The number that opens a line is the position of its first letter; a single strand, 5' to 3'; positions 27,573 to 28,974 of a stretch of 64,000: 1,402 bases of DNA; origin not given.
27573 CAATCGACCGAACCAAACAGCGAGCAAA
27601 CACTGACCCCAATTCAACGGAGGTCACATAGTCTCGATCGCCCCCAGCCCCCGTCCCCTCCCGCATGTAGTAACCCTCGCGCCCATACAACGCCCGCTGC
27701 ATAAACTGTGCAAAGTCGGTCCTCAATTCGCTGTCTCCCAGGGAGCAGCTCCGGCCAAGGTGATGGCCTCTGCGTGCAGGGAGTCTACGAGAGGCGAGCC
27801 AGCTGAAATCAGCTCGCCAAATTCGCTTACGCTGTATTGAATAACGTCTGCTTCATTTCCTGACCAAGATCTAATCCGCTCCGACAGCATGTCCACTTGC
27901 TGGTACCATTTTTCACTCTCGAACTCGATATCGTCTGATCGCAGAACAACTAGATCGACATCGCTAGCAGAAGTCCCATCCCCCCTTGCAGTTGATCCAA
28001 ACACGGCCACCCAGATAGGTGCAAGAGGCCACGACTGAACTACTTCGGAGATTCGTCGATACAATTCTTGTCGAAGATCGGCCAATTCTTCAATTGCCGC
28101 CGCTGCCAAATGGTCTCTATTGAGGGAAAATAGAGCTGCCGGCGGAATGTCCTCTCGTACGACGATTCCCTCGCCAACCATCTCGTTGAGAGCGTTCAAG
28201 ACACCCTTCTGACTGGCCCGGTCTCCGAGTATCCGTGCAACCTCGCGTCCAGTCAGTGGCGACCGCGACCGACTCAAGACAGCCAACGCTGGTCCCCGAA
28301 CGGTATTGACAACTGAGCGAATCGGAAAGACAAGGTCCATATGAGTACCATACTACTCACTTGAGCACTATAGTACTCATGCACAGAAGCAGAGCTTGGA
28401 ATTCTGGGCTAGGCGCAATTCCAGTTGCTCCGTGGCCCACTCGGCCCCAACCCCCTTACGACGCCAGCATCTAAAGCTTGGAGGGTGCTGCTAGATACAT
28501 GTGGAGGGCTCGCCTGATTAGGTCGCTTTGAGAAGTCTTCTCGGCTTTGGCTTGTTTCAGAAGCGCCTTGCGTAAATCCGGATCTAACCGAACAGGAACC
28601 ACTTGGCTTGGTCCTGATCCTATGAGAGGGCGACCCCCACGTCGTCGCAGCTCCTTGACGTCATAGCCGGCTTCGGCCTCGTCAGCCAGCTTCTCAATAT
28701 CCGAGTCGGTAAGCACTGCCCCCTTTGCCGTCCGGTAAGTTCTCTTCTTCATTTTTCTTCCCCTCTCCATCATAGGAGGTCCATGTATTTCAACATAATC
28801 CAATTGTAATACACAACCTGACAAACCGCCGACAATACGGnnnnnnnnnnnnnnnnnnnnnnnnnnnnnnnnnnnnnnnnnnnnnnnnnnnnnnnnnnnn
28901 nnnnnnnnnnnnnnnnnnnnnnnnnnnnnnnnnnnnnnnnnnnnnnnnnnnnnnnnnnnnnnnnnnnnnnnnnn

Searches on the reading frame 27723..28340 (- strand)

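Call 61: search_protein_families(library=pfam, proteins=[window:27723-28340:-], max_evalue=0.0001)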
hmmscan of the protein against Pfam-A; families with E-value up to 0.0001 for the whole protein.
window:27723-28340:- (205 aa): 3 families
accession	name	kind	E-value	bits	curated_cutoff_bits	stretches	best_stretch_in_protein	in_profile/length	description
PF01909.29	NTP_transf_2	-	2.5e-07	31.4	21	1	99-137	6-43/93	Nucleotidyltransferase domain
PF18765.7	Polbeta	-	1.3e-06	28.9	26.9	1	108-170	13-70/93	Polymerase beta, Nucleotidyltransferase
PF22600.2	MTPAP-like_central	-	3.5e-06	27.6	27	1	83-158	19-89/139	Poly(A) RNA polymerase, mitochondrial-like, central palm domain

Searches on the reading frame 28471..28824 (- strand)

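Call 61: search_protein_families(library=pfam, proteins=[window:28471-28824:-], max_evalue=0.0001)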
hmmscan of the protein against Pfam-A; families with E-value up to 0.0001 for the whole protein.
window:28471-28824:- (117 aa): 1 family
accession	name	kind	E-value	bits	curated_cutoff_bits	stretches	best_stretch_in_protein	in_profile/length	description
PF01402.27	RHH_1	-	8e-07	29.2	20.5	1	78-112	4-38/39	Ribbon-helix-helix protein, copG family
